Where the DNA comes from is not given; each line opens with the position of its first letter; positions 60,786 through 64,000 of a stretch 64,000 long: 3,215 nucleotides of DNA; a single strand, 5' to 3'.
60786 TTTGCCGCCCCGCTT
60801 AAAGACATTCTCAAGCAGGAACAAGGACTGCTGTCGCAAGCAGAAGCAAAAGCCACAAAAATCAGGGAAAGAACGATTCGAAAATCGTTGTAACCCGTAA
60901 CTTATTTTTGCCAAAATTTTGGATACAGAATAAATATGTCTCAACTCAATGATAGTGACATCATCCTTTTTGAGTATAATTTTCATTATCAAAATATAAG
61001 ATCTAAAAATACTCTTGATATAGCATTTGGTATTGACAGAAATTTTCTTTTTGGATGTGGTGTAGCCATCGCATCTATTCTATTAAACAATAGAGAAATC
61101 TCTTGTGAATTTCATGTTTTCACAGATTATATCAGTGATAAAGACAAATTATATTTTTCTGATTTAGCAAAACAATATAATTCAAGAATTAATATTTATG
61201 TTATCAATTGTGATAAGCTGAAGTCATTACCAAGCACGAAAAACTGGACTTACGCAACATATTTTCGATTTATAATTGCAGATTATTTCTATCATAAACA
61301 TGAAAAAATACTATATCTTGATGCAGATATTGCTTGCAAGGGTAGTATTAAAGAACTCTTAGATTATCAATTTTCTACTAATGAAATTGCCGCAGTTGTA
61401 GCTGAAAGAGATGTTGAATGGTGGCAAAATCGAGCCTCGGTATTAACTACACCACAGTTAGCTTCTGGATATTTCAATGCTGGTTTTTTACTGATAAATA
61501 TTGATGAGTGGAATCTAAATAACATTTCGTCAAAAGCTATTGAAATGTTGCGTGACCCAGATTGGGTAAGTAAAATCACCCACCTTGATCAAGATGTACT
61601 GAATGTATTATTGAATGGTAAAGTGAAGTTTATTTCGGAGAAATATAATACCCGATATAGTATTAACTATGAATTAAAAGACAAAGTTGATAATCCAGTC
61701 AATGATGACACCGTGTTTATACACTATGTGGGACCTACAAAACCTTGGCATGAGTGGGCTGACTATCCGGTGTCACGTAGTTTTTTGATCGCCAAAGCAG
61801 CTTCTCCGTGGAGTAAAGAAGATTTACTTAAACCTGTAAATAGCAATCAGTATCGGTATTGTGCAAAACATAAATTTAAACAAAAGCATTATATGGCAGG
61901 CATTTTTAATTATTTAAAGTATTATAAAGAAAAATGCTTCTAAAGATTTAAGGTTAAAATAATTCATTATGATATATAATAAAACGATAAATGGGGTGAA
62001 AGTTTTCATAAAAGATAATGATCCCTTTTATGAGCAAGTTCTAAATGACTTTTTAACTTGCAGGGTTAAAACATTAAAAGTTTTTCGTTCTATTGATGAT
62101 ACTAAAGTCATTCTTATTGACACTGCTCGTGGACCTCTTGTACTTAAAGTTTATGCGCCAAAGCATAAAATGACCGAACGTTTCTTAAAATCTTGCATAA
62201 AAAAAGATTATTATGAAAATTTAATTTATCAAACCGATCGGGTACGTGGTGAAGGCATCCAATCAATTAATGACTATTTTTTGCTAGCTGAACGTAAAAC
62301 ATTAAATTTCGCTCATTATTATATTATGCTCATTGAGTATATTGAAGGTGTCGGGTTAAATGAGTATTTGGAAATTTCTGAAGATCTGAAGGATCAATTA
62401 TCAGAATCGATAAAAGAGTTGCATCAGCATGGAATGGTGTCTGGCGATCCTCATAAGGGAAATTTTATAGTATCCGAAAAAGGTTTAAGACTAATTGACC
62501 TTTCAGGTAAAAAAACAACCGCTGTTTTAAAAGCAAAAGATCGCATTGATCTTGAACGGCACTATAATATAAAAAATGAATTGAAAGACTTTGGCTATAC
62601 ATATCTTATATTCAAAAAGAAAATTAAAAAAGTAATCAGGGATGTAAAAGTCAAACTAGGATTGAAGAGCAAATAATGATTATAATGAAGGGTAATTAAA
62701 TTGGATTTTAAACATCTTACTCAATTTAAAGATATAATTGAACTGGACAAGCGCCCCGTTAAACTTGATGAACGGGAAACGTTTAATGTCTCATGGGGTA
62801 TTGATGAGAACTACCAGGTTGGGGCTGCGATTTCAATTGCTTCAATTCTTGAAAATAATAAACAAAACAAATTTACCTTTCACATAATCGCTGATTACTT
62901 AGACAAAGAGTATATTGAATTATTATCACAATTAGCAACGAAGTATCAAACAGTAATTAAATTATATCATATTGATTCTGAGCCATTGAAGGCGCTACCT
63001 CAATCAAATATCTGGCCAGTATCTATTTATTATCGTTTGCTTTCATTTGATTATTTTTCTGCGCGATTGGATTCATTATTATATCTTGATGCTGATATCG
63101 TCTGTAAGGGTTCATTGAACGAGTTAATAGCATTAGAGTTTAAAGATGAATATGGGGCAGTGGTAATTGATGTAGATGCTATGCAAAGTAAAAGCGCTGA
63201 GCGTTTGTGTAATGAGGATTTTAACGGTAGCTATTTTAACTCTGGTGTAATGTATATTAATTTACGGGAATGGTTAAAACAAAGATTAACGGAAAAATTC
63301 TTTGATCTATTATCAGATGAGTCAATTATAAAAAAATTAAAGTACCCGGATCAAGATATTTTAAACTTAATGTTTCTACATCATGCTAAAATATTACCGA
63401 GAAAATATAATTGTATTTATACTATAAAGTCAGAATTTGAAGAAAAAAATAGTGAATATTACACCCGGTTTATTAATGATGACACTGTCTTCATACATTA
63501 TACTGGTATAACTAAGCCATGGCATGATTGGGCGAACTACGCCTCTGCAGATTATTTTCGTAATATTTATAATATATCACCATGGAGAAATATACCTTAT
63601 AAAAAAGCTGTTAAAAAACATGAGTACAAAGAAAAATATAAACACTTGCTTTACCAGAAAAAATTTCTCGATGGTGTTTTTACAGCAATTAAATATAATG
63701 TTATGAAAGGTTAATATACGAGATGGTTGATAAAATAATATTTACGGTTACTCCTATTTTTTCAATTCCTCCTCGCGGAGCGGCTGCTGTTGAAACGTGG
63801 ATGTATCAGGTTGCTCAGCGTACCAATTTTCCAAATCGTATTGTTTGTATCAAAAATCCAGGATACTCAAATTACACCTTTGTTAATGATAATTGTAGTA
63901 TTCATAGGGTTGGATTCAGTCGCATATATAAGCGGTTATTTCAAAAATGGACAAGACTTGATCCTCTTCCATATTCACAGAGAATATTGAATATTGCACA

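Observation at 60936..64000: LPS core operon in an R3-like gene order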

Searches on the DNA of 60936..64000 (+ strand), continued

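Call 16: get_annotated_region(hit=H44, flank=7000)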
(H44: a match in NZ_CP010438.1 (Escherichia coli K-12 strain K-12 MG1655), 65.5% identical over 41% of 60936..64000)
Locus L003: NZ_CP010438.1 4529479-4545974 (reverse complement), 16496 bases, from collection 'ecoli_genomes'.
description: Escherichia coli K-12 strain K-12 MG1655 chromosome, complete genome
organism: Escherichia coli K-12 strain K-12 MG1655 (NCBI taxid 83333)
replicon: chromosome; assembly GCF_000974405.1
host: -; source: not applicable; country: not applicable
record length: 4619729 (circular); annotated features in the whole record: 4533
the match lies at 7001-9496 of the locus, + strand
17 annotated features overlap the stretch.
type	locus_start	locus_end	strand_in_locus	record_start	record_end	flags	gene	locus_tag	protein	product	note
CDS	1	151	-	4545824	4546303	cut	coaD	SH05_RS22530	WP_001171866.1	pantetheine-phosphate adenylyltransferase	-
CDS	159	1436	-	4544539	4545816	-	waaA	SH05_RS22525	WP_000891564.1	lipid IV(A) 3-deoxy-D-manno-octulosonic acid transferase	-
CDS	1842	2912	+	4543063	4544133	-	rfaQ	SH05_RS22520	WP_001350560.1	lipopolysaccharide core heptosyltransferase RfaQ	-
CDS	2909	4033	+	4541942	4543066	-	rfaG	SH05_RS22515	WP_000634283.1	lipopolysaccharide glucosyltransferase I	-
CDS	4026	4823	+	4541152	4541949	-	rfaP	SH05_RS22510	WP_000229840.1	lipopolysaccharide core heptose(I) kinase RfaP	-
CDS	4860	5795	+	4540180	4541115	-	rfaS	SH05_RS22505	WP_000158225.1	LPS core biosynthesis protein RfaS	-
CDS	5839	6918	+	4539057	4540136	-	waaB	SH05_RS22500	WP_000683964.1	lipopolysaccharide 1,6-galactosyltransferase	-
CDS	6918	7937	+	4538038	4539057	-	waaO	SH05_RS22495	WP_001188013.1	lipopolysaccharide 3-alpha-galactosyltransferase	-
CDS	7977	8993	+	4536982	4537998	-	rfaJ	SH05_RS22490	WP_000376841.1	lipopolysaccharide 1,2-glucosyltransferase RfaJ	-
CDS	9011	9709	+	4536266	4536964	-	rfaY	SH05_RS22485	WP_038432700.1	lipopolysaccharide core heptose(II) kinase RfaY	-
CDS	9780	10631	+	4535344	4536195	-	waaZ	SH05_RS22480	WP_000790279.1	3-deoxy-D-manno-oct-2-ulosonate III transferase WaaZ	-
CDS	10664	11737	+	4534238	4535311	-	waaU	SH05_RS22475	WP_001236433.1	glycosyltransferase family 9 protein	-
CDS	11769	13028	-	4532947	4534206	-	waaL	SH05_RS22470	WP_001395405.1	O-antigen ligase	-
CDS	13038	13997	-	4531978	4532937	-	rfaC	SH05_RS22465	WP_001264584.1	lipopolysaccharide heptosyltransferase RfaC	-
CDS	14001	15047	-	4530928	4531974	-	rfaF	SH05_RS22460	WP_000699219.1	ADP-heptose--LPS heptosyltransferase RfaF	-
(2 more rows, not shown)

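Call 17: get_annotated_region(hit=H36, flank=7000)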
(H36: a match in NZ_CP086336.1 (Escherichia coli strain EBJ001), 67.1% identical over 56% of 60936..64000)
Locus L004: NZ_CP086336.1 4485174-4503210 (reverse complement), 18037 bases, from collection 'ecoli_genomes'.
description: Escherichia coli strain EBJ001 chromosome, complete genome
organism: Escherichia coli strain EBJ001 (NCBI taxid 562)
replicon: chromosome; assembly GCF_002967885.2
host: Homo sapiens; source: urine; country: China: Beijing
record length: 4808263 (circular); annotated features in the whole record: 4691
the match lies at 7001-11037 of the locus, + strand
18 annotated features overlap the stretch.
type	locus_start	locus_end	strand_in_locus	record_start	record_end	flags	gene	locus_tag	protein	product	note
CDS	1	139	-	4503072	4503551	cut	coaD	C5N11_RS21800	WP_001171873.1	pantetheine-phosphate adenylyltransferase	-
CDS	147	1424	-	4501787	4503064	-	waaA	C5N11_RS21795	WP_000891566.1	lipid IV(A) 3-deoxy-D-manno-octulosonic acid transferase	-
CDS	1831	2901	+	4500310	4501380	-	rfaQ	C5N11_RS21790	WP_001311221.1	lipopolysaccharide core heptosyltransferase RfaQ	-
CDS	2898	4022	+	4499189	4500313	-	rfaG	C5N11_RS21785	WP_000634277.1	lipopolysaccharide glucosyltransferase I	-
CDS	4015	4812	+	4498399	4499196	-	rfaP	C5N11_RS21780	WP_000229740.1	lipopolysaccharide core heptose(I) kinase RfaP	-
CDS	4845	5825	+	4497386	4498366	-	-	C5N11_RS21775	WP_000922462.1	glycosyltransferase family 8 protein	-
CDS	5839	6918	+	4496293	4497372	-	waaB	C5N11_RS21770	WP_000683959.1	lipopolysaccharide 1,6-galactosyltransferase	-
CDS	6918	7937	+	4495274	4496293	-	waaO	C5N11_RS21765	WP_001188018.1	lipopolysaccharide 3-alpha-galactosyltransferase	-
CDS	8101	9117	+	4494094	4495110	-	rfaJ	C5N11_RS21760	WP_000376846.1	lipopolysaccharide 1,2-glucosyltransferase RfaJ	-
CDS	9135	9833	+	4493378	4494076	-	rfaY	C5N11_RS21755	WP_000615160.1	lipopolysaccharide core heptose(II) kinase RfaY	-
CDS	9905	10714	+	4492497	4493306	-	waaZ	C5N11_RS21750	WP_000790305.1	3-deoxy-D-manno-oct-2-ulosonate III transferase WaaZ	-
CDS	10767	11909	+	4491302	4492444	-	-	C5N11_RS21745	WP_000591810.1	lipopolysaccharide N-acetylglucosaminyltransferase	-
CDS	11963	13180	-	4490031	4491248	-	rfaL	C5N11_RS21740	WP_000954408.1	O-antigen ligase RfaL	-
CDS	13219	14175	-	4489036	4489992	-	rfaC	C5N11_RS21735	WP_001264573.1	lipopolysaccharide heptosyltransferase RfaC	-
CDS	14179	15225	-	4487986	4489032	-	rfaF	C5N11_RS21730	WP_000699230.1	ADP-heptose--LPS heptosyltransferase RfaF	-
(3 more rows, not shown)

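Call 18: get_annotated_region(hit=H48, flank=7000)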
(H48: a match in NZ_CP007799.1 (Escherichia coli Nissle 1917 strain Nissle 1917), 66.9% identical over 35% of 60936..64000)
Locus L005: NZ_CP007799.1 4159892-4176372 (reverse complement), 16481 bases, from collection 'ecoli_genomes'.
description: Escherichia coli Nissle 1917 chromosome, complete genome
organism: Escherichia coli Nissle 1917 strain Nissle 1917 (NCBI taxid 316435)
replicon: chromosome; assembly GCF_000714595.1
host: soldier; source: feces; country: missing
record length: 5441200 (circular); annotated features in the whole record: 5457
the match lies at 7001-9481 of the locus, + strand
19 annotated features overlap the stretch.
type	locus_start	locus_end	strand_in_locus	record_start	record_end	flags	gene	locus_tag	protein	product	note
CDS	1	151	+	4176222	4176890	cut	radC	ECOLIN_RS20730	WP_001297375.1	RadC family protein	-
CDS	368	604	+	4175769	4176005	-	rpmB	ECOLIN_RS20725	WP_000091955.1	50S ribosomal protein L28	-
CDS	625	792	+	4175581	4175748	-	rpmG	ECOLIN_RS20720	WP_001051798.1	50S ribosomal protein L33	-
CDS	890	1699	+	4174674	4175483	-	mutM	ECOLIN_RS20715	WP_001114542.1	bifunctional DNA-formamidopyrimidine glycosylase/DNA-(apurinic or apyrimidinic site) lyase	-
CDS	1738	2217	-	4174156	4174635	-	coaD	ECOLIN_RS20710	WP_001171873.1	pantetheine-phosphate adenylyltransferase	-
CDS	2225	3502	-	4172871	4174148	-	waaA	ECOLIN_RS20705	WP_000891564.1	lipid IV(A) 3-deoxy-D-manno-octulosonic acid transferase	-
CDS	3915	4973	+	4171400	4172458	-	rfaQ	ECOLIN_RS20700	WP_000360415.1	lipopolysaccharide core heptosyltransferase RfaQ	-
CDS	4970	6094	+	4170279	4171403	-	waaG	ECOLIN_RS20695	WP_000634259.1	glycosyltransferase family 4 protein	-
CDS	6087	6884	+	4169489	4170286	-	rfaP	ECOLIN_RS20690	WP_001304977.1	lipopolysaccharide core heptose(I) kinase RfaP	-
CDS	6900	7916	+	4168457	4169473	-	waaO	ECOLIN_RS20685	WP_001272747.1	lipopolysaccharide 3-alpha-galactosyltransferase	-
CDS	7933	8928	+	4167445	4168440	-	-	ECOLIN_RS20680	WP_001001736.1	glycosyltransferase family 8 protein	-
CDS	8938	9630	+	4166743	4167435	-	rfaY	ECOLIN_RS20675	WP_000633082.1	lipopolysaccharide core heptose(II) kinase RfaY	-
CDS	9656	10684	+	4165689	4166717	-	-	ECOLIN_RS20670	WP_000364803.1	UDP-galactose--(galactosyl) LPS alpha1,2-galactosyltransferase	-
CDS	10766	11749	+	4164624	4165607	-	-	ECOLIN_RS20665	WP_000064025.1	glycosyltransferase family 2 protein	-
CDS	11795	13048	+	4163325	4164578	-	-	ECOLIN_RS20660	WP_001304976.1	O-antigen ligase family protein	-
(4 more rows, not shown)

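Call 19: get_annotated_region(hit=H54, flank=7000)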
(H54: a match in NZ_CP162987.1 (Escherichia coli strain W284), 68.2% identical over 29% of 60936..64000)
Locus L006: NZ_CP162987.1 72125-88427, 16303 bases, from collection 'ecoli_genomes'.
description: Escherichia coli strain W284 chromosome, complete genome
organism: Escherichia coli strain W284 (NCBI taxid 562)
replicon: chromosome; assembly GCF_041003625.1
host: Homo sapiens; source: rectal wipes; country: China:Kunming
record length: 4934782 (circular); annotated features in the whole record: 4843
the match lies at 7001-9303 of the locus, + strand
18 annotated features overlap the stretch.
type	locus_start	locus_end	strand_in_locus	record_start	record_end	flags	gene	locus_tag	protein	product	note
CDS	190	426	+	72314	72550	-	rpmB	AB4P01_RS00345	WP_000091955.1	50S ribosomal protein L28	-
CDS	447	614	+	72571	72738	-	rpmG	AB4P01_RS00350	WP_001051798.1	50S ribosomal protein L33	-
CDS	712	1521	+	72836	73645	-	mutM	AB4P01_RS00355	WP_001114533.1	bifunctional DNA-formamidopyrimidine glycosylase/DNA-(apurinic or apyrimidinic site) lyase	-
CDS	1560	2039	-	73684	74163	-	coaD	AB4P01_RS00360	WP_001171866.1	pantetheine-phosphate adenylyltransferase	-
CDS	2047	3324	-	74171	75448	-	waaA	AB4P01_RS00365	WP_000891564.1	lipid IV(A) 3-deoxy-D-manno-octulosonic acid transferase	-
CDS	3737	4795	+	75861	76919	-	rfaQ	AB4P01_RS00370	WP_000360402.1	lipopolysaccharide core heptosyltransferase RfaQ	-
CDS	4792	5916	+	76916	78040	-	waaG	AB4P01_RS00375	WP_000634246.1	glycosyltransferase family 4 protein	-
CDS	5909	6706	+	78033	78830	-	rfaP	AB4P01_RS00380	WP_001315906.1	lipopolysaccharide core heptose(I) kinase RfaP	-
CDS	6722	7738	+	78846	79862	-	waaO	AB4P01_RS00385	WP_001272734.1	lipopolysaccharide 3-alpha-galactosyltransferase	-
CDS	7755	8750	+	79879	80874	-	-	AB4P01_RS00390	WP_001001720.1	glycosyltransferase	-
CDS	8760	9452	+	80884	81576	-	rfaY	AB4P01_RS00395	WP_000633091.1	lipopolysaccharide core heptose(II) kinase RfaY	-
CDS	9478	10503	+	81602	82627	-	-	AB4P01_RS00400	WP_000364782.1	UDP-galactose--(galactosyl) LPS alpha1,2-galactosyltransferase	-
CDS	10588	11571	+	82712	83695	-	-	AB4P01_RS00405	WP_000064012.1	glycosyltransferase family 2 protein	-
CDS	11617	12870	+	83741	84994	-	-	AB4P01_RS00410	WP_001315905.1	O-antigen ligase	-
CDS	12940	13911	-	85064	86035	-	rfaC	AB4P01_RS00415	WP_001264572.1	lipopolysaccharide heptosyltransferase RfaC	-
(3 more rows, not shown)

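Call 20: get_annotated_region(hit=H49, flank=7000)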
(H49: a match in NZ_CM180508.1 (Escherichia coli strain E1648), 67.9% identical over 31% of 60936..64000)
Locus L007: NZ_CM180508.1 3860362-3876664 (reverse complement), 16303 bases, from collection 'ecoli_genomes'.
description: Escherichia coli strain E1648 chromosome, whole genome shotgun sequence
organism: Escherichia coli strain E1648 (NCBI taxid 562)
replicon: chromosome; assembly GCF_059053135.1
host: Homo sapiens; source: Diarrheal stool; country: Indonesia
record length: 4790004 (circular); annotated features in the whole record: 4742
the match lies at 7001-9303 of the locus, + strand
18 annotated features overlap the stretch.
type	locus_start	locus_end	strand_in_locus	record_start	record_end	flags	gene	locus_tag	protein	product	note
CDS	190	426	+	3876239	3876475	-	rpmB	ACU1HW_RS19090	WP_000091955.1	50S ribosomal protein L28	-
CDS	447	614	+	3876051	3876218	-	rpmG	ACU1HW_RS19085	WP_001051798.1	50S ribosomal protein L33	-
CDS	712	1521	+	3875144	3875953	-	mutM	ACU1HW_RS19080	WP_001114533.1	bifunctional DNA-formamidopyrimidine glycosylase/DNA-(apurinic or apyrimidinic site) lyase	-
CDS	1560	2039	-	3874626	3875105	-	coaD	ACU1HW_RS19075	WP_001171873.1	pantetheine-phosphate adenylyltransferase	-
CDS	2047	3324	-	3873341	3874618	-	waaA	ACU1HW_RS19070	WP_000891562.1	lipid IV(A) 3-deoxy-D-manno-octulosonic acid transferase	-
CDS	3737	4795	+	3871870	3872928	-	rfaQ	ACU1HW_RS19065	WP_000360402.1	lipopolysaccharide core heptosyltransferase RfaQ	-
CDS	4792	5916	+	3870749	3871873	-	waaG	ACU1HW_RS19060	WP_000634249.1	glycosyltransferase family 4 protein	-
CDS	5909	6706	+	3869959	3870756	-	rfaP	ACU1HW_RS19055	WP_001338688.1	lipopolysaccharide core heptose(I) kinase RfaP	-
CDS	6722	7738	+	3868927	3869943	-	waaO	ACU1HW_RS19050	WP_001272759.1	lipopolysaccharide 3-alpha-galactosyltransferase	-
CDS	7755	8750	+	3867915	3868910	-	-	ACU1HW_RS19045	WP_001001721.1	glycosyltransferase family 8 protein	-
CDS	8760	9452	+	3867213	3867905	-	rfaY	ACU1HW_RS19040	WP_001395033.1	lipopolysaccharide core heptose(II) kinase RfaY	-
CDS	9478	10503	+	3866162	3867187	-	-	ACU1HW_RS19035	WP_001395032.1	glycosyltransferase family 8 protein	-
CDS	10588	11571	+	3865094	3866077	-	-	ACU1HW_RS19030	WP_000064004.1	glycosyltransferase family 2 protein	-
CDS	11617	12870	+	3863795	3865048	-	-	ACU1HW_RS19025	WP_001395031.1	O-antigen ligase family protein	-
CDS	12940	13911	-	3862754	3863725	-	rfaC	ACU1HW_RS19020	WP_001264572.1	lipopolysaccharide heptosyltransferase RfaC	-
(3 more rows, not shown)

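Call 21: get_annotated_region(hit=H40, flank=7000)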
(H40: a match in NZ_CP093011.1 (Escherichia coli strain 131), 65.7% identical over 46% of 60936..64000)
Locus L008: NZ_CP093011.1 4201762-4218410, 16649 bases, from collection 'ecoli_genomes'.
description: Escherichia coli strain 131 chromosome, complete genome
organism: Escherichia coli strain 131 (NCBI taxid 562)
replicon: chromosome; assembly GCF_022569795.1
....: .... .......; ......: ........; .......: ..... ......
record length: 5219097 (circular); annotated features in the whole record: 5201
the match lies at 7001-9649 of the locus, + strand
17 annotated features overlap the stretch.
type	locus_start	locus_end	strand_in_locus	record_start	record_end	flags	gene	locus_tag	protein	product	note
CDS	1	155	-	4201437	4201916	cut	coaD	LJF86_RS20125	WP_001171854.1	pantetheine-phosphate adenylyltransferase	-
CDS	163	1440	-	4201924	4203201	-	waaA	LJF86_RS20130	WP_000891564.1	lipid IV(A) 3-deoxy-D-manno-octulosonic acid transferase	-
CDS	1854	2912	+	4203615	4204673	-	rfaQ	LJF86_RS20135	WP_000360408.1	lipopolysaccharide core heptosyltransferase RfaQ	-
CDS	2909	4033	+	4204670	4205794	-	waaG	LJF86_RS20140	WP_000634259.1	glycosyltransferase family 4 protein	-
CDS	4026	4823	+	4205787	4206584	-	rfaP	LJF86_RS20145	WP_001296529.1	lipopolysaccharide core heptose(I) kinase RfaP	-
CDS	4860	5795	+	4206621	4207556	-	rfaS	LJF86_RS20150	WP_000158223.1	LPS core biosynthesis protein RfaS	-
CDS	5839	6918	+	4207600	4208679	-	waaB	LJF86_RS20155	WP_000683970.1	lipopolysaccharide 1,6-galactosyltransferase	-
CDS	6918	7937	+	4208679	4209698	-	waaO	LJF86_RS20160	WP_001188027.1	lipopolysaccharide 3-alpha-galactosyltransferase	-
CDS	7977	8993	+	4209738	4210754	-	rfaJ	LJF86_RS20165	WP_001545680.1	lipopolysaccharide 1,2-glucosyltransferase RfaJ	-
CDS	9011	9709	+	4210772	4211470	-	rfaY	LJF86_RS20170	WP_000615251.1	lipopolysaccharide core heptose(II) kinase RfaY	-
CDS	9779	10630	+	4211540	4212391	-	waaZ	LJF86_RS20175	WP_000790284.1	3-deoxy-D-manno-oct-2-ulosonate III transferase WaaZ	-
CDS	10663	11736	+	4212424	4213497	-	waaU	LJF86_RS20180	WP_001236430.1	glycosyltransferase family 9 protein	-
CDS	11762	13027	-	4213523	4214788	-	waaL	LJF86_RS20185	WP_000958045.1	O-antigen ligase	-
CDS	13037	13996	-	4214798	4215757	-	rfaC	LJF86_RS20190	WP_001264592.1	lipopolysaccharide heptosyltransferase RfaC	-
CDS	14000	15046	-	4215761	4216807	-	rfaF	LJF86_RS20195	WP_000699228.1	ADP-heptose--LPS heptosyltransferase RfaF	-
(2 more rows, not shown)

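Call 22: search_dna_similar(query=L005:8938-13048:+, collection=ecoli_genomes, mode=near, max_rows=16, rows=spread)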
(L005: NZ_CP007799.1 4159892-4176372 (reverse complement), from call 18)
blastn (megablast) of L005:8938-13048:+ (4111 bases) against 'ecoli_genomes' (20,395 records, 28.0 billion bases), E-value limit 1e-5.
Records with a match: 2529; places in all: 2532; records where one place covers at least 80% of the query: 1832.
Genomes with a match: 2527 of 5426; with a place that covers at least 80% of the query: 1832. Places per genome that has any: lowest 1, median 1, highest 3. On chromosomes: 2529 places; on plasmids: 3.
Best place of each record, by identity: >=99% 578; 95-99% 1950; 90-95% 1.
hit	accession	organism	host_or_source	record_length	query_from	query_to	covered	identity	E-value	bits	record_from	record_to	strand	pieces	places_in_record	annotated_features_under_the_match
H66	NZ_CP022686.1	Escherichia coli Nissle 1917 strain Nissle 1917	Homo sapiens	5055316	1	4111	100%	100.0%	0e+0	7592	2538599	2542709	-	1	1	O-antigen ligase family protein | UDP-galactose--(galactosyl) LPS alpha1,2-galactosyltransferase | glycosyltransferase family 2 protein | rfaY: lipopolysaccharide core heptose(II) kinase RfaY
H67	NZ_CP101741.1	Escherichia coli strain FY26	avian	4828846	1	4111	100%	99.9%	0e+0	7576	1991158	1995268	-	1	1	O-antigen ligase family protein | UDP-galactose--(galactosyl) LPS alpha1,2-galactosyltransferase | glycosyltransferase family 2 protein | rfaY: lipopolysaccharide core heptose(II) kinase RfaY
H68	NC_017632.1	Escherichia coli UM146 strain UM146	-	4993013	1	4111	100%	99.9%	0e+0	7563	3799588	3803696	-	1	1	UDP-galactose--(galactosyl) LPS alpha1,2-galactosyltransferase | glycosyltransferase family 2 protein | O-antigen ligase family protein | rfaY: lipopolysaccharide core heptose(II) kinase RfaY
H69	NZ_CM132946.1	Escherichia coli strain 361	Homo sapiens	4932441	1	4111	100%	99.4%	0e+0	7454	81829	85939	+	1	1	O-antigen ligase family protein | UDP-galactose--(galactosyl) LPS alpha1,2-galactosyltransferase | glycosyltransferase family 2 protein | rfaY: lipopolysaccharide core heptose(II) kinase RfaY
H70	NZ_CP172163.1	Escherichia coli strain GF50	chicken meat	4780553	1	4111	100%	98.7%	0e+0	7304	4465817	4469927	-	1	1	O-antigen ligase family protein | UDP-galactose--(galactosyl) LPS alpha1,2-galactosyltransferase | glycosyltransferase family 2 protein | rfaY: lipopolysaccharide core heptose(II) kinase RfaY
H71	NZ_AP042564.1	Escherichia coli strain OkiPb01694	bovine feces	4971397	1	4111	100%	97.8%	0e+0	7088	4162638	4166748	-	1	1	O-antigen ligase family protein | UDP-galactose--(galactosyl) LPS alpha1,2-galactosyltransferase | glycosyltransferase family 2 protein | rfaY: lipopolysaccharide core heptose(II) kinase RfaY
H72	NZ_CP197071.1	Escherichia coli strain ECOR29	Kangaroo rat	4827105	1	4111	100%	97.8%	0e+0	7083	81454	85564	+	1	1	O-antigen ligase family protein | UDP-galactose--(galactosyl) LPS alpha1,2-galactosyltransferase | glycosyltransferase family 2 protein | rfaY: lipopolysaccharide core heptose(II) kinase RfaY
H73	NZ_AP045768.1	Escherichia coli strain 23CRST010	Homo sapiens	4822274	1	4111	100%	97.7%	0e+0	7077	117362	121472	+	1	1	O-antigen ligase family protein | glycosyltransferase family 8 protein | glycosyltransferase family 2 protein | rfaY: lipopolysaccharide core heptose(II) kinase RfaY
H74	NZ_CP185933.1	Escherichia coli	Homo sapiens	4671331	1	4111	100%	97.7%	0e+0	7071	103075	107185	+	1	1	O-antigen ligase family protein | UDP-galactose--(galactosyl) LPS alpha1,2-galactosyltransferase | glycosyltransferase family 2 protein | rfaY: lipopolysaccharide core heptose(II) kinase RfaY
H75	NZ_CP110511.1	Escherichia coli strain ws5-3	natural water sources close by farm or ...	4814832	1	4111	100%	97.7%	0e+0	7066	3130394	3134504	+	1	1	O-antigen ligase family protein | UDP-galactose--(galactosyl) LPS alpha1,2-galactosyltransferase | glycosyltransferase family 2 protein | rfaY: lipopolysaccharide core heptose(II) kinase RfaY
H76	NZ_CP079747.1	Escherichia coli strain DL21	LAB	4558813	1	4111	100%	97.6%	0e+0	7055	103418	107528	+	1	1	O-antigen ligase family protein | UDP-galactose--(galactosyl) LPS alpha1,2-galactosyltransferase | glycosyltransferase family 2 protein | rfaY: lipopolysaccharide core heptose(II) kinase RfaY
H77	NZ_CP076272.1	Escherichia coli strain E21845/O/A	Homo sapiens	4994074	1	1676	41%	98.4%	0e+0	2946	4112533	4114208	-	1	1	UDP-galactose--(galactosyl) LPS alpha1,2-galactosyltransferase | rfaY: lipopolysaccharide core heptose(II) kinase RfaY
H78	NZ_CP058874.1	Escherichia coli strain STLEFF_47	Stanley WWTPs_47 WWTPs effluent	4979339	1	1666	41%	98.8%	0e+0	2968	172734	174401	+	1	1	UDP-galactose--(galactosyl) LPS alpha1,2-galactosyltransferase | rfaY: lipopolysaccharide core heptose(II) kinase RfaY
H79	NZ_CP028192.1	Escherichia coli strain CFSAN018748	tissue and/or biological fluid swine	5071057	1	1666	41%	98.6%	0e+0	2952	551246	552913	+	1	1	glycosyltransferase family 8 protein | rfaY: lipopolysaccharide core heptose(II) kinase RfaY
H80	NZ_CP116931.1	Escherichia coli strain MLI106K1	Homo sapiens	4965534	1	1666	41%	98.3%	0e+0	2924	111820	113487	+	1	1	UDP-galactose--(galactosyl) LPS alpha1,2-galactosyltransferase | rfaY: lipopolysaccharide core heptose(II) kinase RfaY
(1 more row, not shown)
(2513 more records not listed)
